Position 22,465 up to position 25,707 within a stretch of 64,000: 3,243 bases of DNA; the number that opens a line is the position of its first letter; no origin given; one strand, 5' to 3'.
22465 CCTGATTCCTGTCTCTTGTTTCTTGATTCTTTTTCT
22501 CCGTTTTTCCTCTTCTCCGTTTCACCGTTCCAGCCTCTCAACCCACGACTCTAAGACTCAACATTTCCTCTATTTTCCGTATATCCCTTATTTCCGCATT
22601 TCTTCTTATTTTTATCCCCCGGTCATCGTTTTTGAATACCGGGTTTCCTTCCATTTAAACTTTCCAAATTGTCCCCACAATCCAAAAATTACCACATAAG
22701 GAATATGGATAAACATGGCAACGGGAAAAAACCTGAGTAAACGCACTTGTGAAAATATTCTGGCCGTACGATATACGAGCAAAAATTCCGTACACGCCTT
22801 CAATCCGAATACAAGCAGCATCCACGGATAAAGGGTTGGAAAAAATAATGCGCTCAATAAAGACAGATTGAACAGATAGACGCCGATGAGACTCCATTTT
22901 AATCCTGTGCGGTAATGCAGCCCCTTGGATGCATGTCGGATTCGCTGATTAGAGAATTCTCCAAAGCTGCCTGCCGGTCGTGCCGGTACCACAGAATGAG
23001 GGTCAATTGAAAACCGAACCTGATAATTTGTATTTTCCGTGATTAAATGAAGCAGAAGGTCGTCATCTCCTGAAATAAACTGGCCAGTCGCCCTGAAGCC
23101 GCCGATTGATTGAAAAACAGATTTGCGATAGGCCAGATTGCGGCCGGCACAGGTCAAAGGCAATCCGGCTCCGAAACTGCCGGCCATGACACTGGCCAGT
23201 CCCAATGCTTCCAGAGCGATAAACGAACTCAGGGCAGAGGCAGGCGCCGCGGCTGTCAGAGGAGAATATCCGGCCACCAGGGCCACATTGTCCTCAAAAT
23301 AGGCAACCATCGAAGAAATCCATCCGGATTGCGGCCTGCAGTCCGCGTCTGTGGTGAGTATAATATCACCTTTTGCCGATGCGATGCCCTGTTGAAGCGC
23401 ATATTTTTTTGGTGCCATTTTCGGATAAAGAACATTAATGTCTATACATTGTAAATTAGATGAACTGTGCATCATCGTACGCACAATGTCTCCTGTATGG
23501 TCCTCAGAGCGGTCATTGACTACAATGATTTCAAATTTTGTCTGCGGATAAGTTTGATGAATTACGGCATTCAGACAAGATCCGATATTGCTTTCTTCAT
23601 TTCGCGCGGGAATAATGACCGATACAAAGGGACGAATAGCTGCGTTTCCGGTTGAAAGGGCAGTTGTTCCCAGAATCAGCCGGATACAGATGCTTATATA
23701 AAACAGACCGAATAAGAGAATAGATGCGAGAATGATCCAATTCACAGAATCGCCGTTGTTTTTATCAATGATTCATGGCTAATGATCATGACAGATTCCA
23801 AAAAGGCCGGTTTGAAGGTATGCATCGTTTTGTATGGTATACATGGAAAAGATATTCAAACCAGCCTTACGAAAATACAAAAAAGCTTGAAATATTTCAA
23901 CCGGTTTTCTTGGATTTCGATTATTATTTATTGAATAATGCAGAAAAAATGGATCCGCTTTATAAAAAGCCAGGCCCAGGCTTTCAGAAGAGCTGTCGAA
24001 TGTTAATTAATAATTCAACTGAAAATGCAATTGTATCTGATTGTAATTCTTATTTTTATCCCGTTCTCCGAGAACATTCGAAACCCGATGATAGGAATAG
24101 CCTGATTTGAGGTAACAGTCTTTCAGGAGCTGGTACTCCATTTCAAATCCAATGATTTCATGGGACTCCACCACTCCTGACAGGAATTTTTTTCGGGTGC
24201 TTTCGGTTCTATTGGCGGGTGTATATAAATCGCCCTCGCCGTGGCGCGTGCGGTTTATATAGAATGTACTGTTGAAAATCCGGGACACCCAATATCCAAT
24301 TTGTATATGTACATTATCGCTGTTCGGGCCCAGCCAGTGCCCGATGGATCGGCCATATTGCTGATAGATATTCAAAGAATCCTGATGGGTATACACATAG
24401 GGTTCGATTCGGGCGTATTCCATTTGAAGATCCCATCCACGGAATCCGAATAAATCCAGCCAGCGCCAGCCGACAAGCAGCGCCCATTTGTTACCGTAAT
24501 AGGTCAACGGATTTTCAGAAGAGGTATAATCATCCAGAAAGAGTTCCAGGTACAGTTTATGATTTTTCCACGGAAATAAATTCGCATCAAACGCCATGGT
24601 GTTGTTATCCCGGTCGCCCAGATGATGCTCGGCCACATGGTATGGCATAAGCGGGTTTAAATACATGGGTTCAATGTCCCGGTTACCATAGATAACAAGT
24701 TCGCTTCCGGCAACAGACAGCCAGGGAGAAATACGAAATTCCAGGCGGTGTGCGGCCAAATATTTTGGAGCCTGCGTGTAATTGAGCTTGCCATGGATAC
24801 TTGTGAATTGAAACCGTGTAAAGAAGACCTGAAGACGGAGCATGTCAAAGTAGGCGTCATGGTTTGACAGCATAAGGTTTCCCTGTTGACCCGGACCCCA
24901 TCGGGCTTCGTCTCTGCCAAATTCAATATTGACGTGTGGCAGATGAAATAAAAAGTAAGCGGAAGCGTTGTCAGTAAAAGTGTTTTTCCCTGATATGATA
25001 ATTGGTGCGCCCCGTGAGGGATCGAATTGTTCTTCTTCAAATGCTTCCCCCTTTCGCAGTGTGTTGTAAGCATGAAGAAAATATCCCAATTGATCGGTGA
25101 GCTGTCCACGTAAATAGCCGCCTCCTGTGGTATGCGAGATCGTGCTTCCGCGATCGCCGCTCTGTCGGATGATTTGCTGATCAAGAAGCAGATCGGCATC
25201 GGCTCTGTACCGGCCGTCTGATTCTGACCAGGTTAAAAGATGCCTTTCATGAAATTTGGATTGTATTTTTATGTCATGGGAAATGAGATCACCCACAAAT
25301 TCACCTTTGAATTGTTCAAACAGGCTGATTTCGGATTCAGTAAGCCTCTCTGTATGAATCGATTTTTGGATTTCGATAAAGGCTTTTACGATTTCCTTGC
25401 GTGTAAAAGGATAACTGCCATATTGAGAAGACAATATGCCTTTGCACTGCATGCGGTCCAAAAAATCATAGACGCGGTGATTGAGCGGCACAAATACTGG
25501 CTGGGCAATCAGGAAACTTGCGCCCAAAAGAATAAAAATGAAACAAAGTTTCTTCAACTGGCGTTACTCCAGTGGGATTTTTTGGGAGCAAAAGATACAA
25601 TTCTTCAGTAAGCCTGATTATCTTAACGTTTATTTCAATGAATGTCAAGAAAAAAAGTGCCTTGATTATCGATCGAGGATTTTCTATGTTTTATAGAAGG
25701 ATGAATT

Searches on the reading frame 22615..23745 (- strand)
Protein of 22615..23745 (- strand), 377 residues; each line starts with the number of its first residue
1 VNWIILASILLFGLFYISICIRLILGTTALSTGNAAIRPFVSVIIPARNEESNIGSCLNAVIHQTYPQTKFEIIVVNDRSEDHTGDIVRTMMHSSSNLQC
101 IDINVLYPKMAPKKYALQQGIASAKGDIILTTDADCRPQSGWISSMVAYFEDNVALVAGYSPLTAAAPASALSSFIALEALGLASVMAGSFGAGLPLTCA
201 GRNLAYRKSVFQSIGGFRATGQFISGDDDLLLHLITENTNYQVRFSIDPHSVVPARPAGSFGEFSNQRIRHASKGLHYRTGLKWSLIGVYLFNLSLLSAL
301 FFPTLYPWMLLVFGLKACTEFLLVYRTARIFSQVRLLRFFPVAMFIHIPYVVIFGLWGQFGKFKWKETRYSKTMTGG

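Call 87: search_protein_families(library=pfam, proteins=[window:22615-23745:-], max_evalue=0.0001)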
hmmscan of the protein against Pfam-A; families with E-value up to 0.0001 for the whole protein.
window:22615-23745:- (377 aa): 4 families
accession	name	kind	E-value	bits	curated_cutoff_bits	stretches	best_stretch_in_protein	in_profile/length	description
PF00535.33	Glycos_transf_2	-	3.7e-24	86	23.3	1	42-158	1-112/168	Glycosyl transferase family 2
PF13506.12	Glyco_transf_21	-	9.4e-15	54.9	21.7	1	110-272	15-173/174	Glycosyl transferase family 21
PF13641.12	Glyco_tranf_2_3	-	2.5e-14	54.3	27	1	41-270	3-226/230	Glycosyltransferase like family 2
PF13632.12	Glyco_trans_2_3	-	9.8e-09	35.7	27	1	128-319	1-172/198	Glycosyl transferase family group 2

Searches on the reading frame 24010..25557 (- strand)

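Call 79: search_protein_families(library=pfam, proteins=[window:24010-25557:-], max_evalue=0.01)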
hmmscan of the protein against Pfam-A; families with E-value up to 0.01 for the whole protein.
window:24010-25557:- (516 aa): 1 family
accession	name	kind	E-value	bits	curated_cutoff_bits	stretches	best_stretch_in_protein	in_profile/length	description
PF14052.12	Caps_assemb_Wzi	-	1.4e-21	77.4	30.1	1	199-503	72-389/392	Capsule assembly protein Wzi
